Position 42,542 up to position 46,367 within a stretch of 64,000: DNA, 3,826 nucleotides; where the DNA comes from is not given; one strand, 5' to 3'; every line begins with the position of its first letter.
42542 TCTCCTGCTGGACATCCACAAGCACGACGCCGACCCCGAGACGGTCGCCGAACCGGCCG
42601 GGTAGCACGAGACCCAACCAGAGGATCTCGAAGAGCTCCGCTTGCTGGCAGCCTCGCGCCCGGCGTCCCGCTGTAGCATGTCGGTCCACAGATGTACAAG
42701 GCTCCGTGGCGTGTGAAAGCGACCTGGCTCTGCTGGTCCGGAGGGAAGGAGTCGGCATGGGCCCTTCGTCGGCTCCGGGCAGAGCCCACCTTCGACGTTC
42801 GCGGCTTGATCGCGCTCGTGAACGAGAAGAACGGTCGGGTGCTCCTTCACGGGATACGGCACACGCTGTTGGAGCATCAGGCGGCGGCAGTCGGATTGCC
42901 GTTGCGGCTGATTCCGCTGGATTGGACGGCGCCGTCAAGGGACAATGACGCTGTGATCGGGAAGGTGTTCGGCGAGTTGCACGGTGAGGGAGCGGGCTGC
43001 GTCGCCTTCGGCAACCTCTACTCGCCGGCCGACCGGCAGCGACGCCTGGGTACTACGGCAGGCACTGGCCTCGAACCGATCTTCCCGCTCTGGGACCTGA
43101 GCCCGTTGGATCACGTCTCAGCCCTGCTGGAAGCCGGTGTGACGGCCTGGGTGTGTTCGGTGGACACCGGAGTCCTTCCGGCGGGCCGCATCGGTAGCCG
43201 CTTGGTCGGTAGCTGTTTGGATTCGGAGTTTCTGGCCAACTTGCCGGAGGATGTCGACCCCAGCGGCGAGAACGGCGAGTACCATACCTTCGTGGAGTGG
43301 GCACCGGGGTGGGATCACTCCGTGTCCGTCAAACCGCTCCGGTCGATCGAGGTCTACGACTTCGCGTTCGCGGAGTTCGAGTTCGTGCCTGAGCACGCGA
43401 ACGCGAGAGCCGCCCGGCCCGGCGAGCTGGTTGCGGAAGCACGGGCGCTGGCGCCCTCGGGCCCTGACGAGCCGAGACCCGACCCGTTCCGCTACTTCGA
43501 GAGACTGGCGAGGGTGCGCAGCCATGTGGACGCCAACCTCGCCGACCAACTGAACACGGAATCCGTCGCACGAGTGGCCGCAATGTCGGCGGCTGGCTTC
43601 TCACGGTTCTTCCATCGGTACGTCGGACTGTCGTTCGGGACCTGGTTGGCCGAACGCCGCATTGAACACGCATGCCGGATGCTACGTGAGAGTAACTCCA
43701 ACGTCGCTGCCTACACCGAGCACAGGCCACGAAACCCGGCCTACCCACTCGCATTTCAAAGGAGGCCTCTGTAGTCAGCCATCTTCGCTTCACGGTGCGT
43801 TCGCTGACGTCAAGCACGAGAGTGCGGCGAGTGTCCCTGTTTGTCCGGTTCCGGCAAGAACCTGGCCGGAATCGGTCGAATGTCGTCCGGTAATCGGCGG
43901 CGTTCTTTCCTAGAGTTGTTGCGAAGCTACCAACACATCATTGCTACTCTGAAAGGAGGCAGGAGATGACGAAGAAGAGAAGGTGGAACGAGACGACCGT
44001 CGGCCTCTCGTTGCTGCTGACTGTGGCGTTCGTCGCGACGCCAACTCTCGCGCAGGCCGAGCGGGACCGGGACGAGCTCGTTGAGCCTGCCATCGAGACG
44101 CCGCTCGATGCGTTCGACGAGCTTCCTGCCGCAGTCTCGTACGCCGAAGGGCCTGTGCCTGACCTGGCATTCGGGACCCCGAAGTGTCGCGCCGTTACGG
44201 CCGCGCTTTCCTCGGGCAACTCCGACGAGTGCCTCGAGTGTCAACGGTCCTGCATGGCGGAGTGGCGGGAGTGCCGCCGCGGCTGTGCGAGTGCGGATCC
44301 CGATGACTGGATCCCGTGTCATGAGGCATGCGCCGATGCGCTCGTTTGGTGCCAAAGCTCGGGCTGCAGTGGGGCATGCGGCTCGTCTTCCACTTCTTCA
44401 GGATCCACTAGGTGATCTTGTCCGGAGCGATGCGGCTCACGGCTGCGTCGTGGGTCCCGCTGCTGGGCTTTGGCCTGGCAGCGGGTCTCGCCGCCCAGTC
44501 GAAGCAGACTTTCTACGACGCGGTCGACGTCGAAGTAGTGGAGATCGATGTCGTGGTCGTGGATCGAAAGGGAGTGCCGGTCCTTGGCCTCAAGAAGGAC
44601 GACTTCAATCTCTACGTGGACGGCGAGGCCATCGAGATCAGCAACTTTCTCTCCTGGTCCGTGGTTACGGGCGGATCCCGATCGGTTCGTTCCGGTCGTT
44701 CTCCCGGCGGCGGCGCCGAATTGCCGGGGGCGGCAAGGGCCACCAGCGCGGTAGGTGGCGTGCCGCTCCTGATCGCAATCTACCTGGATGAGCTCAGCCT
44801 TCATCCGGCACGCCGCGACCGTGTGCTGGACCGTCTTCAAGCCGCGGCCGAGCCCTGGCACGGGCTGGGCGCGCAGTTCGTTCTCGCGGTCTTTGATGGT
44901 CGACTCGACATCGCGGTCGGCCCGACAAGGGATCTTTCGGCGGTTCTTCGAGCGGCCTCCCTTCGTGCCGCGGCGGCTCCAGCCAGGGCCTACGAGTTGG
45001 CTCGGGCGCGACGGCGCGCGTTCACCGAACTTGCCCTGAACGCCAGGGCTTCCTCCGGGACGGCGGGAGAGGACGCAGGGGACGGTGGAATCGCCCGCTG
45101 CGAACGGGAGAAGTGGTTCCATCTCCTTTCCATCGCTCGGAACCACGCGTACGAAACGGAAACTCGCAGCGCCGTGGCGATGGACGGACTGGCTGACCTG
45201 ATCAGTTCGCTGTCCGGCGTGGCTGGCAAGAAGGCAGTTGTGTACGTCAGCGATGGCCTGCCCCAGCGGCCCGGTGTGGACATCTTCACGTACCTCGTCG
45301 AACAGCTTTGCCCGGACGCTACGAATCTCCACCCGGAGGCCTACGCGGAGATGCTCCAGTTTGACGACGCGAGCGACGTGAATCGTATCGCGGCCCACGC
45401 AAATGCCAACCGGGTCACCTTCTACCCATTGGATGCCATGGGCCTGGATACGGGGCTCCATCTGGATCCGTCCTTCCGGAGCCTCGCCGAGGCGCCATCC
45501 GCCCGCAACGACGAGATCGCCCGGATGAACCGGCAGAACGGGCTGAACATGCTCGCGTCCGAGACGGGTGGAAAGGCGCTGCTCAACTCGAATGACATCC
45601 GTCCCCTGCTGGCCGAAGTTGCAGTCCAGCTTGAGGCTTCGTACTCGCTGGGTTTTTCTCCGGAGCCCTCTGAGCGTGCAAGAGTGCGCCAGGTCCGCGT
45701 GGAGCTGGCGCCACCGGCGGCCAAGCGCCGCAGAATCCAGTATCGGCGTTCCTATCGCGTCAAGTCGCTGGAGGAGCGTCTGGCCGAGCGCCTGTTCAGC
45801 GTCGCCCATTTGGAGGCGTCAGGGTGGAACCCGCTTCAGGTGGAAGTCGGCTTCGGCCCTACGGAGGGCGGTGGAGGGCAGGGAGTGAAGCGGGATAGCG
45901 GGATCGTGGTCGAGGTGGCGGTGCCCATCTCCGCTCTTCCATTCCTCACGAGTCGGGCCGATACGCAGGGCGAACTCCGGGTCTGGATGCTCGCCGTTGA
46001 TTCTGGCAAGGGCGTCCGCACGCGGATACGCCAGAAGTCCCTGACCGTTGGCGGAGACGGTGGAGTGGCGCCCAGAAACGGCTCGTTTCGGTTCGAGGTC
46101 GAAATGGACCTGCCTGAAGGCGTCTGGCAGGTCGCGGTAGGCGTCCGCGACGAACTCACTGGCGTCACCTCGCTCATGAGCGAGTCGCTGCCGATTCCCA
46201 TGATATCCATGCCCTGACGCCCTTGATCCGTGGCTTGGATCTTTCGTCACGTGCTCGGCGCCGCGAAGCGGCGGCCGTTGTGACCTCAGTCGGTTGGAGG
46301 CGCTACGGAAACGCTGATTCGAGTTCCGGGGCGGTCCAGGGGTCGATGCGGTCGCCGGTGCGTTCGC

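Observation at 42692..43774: PP-loop ATP pyrophosphatase (DUF71/Dph6-like) fused to an AraC-type HTH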

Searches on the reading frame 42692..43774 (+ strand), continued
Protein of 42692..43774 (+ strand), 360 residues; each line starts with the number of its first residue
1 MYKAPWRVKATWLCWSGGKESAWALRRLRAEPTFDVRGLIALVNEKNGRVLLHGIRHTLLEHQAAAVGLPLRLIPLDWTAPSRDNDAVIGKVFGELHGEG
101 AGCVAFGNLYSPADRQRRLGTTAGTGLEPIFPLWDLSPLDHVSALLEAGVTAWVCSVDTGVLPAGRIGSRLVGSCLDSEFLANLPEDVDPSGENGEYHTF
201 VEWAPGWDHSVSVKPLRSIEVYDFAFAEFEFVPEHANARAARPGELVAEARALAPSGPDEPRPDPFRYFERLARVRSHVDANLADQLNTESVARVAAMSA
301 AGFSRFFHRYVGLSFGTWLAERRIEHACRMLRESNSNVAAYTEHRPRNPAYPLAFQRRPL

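Call 45: find_encoding_contigs(protein=P0043, flank=7000, max_places=1)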
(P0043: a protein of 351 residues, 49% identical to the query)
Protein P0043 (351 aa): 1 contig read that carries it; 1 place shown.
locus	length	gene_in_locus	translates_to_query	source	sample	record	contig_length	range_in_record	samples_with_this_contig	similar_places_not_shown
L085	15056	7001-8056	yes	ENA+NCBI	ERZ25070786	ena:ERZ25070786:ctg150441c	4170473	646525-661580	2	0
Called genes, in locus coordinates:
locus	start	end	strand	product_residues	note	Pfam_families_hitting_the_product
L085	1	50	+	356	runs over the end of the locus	PF02775:TPP_enzyme_C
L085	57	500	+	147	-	PF01555:N6_N4_Mtase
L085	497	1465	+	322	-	PF13676:TIR_2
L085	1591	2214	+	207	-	PF01609:DDE_Tnp_1 (weak)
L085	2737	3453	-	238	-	PF02798:GST_N, PF13417:GST_N_3, PF13409:GST_N_2, PF00043:GST_C (weak), PF13410:GST_C_2 (weak)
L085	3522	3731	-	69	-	-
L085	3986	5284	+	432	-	PF00144:Beta-lactamase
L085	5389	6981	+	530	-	PF00474:SSF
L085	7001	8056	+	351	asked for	PF01902:Diphthami_syn_2_N, PF28410:Diphthami_syn_2_C (weak), PF12833:HTH_18, PF00165:HTH_AraC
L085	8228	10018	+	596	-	-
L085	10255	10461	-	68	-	-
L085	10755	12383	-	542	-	PF03806:ABG_transport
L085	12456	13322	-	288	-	PF00413:Peptidase_M10 (weak)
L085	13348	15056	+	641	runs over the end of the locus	PF02129:Peptidase_S15, PF08530:PepX_C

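Call 46: find_encoding_contigs(protein=P0079, flank=7000, max_places=1)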
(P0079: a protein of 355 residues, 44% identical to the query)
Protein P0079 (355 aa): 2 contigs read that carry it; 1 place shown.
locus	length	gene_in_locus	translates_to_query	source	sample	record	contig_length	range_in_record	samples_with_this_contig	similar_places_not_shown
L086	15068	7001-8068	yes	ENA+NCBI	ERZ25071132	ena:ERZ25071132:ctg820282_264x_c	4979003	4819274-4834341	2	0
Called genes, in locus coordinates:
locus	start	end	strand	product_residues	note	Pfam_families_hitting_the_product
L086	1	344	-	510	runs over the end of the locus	PF00675:Peptidase_M16 (weak), PF05193:Peptidase_M16_C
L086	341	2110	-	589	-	PF00675:Peptidase_M16, PF05193:Peptidase_M16_C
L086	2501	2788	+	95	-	PF00166:Cpn10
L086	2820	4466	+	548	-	PF00118:Cpn60_TCP1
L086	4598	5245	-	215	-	PF26745:SPM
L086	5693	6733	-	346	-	-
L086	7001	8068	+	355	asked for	PF01902:Diphthami_syn_2_N (faint), PF28410:Diphthami_syn_2_C (weak), PF12833:HTH_18, PF00165:HTH_AraC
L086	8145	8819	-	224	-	-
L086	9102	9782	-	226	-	-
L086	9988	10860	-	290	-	PF09130:DUF1932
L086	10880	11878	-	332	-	-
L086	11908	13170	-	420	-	PF07690:MFS_1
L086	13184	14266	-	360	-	PF00005:ABC_tran, PF08352:oligo_HPY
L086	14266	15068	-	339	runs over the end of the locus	PF00005:ABC_tran, PF13304:AAA_21 (weak), PF08352:oligo_HPY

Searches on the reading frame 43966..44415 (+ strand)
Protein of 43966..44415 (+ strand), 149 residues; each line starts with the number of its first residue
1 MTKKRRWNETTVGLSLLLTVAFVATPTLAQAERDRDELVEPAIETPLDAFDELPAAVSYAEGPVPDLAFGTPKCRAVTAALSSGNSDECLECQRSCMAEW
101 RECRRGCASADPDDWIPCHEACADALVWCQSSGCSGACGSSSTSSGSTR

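Call 22: search_protein_families(library=pfam, proteins=[window:43966-44415:+], max_evalue=0.01)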
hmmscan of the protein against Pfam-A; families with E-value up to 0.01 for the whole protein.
window:43966-44415:+ (149 aa): 0 families

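Call 25: search_protein_families(library=ncbifam, proteins=[window:43966-44415:+], max_evalue=0.01)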
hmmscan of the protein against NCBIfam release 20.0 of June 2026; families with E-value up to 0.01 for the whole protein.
window:43966-44415:+ (149 aa): 0 families

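Call 52: search_protein_representatives(protein=window:43966-44412:+)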
Query: 149 residues. Proteins with E-value up to 0.001 (for the whole library): 5; up to 1e-10: 3; up to 1e-30: 1. The best 5 are listed.
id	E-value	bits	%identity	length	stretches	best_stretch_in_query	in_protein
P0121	9.6e-72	256.2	78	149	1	1-148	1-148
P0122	2.7e-15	72.9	53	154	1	65-144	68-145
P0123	4.2e-14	69.1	38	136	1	11-144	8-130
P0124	2.3e-09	53.7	44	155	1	82-144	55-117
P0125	3.9e-09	53.0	36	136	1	13-138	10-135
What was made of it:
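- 43966..44415 (+): Small secreted Cys-rich protein (149 aa) with a GGAGG ribosome-binding site and a 4-nt overlap with the next gene. Probable first gene of the regulated operon. Five homologue clusters only, the best 78% identical (call 52).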

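Call 53: find_encoding_contigs(protein=P0121, flank=6000, max_places=3)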
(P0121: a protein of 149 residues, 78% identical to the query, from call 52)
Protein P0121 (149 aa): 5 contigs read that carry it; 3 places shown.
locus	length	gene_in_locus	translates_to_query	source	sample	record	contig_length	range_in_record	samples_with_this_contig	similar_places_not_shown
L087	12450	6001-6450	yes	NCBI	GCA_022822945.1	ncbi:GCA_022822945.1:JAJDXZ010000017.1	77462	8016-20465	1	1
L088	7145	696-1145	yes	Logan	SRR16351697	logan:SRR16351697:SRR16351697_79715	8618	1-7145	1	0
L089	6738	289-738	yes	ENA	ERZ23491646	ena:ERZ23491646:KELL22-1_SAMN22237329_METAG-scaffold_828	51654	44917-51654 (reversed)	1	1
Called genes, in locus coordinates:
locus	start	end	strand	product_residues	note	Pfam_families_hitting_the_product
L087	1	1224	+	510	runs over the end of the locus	PF25919:BSH_CusB (faint), PF25917:BSH_RND, PF25973:BSH_CzcB, PF25954:Beta-barrel_RND_2, PF25989:YknX_C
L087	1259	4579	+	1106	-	PF00873:ACR_tran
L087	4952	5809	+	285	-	PF12833:HTH_18, PF00165:HTH_AraC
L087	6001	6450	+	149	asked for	-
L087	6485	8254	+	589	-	-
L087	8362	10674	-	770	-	PF23500:DUF7133, PF13442:Cytochrome_CBB3 (weak)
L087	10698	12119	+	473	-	PF01566:Nramp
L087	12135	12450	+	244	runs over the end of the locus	PF09818:ABC_ATPase (faint), PF02463:SMC_N (faint), PF00005:ABC_tran, PF13304:AAA_21 (faint)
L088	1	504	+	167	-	?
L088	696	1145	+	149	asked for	-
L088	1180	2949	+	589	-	-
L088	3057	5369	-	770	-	PF23500:DUF7133, PF13442:Cytochrome_CBB3 (weak)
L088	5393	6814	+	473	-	PF01566:Nramp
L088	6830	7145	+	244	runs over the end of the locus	PF09818:ABC_ATPase (faint), PF02463:SMC_N (faint), PF00005:ABC_tran, PF13304:AAA_21 (faint)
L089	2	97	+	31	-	?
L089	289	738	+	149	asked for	-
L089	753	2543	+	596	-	-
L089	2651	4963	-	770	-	PF23500:DUF7133, PF13442:Cytochrome_CBB3 (weak)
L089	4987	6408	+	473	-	PF01566:Nramp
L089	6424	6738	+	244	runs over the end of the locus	PF09818:ABC_ATPase (faint), PF02463:SMC_N (faint), PF00005:ABC_tran, PF13304:AAA_21 (faint)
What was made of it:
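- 43966..44415 (+): Syntenic in L087-L089 (call 53).
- The flanks are collinear with three other assemblies (call 53).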

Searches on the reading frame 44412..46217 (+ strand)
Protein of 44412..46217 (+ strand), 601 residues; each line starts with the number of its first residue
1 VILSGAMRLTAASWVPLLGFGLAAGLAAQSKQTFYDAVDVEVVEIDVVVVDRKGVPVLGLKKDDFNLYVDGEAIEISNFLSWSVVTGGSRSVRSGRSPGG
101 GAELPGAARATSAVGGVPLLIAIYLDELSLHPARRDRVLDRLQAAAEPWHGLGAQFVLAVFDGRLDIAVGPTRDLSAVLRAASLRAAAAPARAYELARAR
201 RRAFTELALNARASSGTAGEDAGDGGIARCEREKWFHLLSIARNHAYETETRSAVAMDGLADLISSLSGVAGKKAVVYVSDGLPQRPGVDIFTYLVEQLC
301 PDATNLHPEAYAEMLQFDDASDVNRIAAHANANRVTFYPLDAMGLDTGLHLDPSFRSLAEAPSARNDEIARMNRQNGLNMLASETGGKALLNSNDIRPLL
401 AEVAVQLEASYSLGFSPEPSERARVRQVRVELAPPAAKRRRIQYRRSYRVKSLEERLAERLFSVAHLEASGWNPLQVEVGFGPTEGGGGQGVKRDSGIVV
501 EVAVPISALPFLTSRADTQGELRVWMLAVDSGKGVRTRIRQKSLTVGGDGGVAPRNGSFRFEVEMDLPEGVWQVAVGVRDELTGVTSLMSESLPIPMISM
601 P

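Call 22: search_protein_families(library=pfam, proteins=[window:44412-46217:+], max_evalue=0.01)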
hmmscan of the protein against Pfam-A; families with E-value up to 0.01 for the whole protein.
window:44412-46217:+ (601 aa): 0 families

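Call 25: search_protein_families(library=ncbifam, proteins=[window:44412-46217:+], max_evalue=0.01)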
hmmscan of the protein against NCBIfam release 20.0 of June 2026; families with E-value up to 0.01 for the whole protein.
window:44412-46217:+ (601 aa): 1 family
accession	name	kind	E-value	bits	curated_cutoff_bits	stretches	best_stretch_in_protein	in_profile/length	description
TIGR03436.1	acidobact_VWFA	subfamily_domain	3.1e-39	135.3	81.25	1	37-449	4-322/324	VWA domain-containing protein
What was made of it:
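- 44412..46217 (+): TIGR03436 'acidobact_VWFA' protein (601 aa), the recurrent neighbour of fusion genes. NCBIfam E=3e-39 (call 25).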
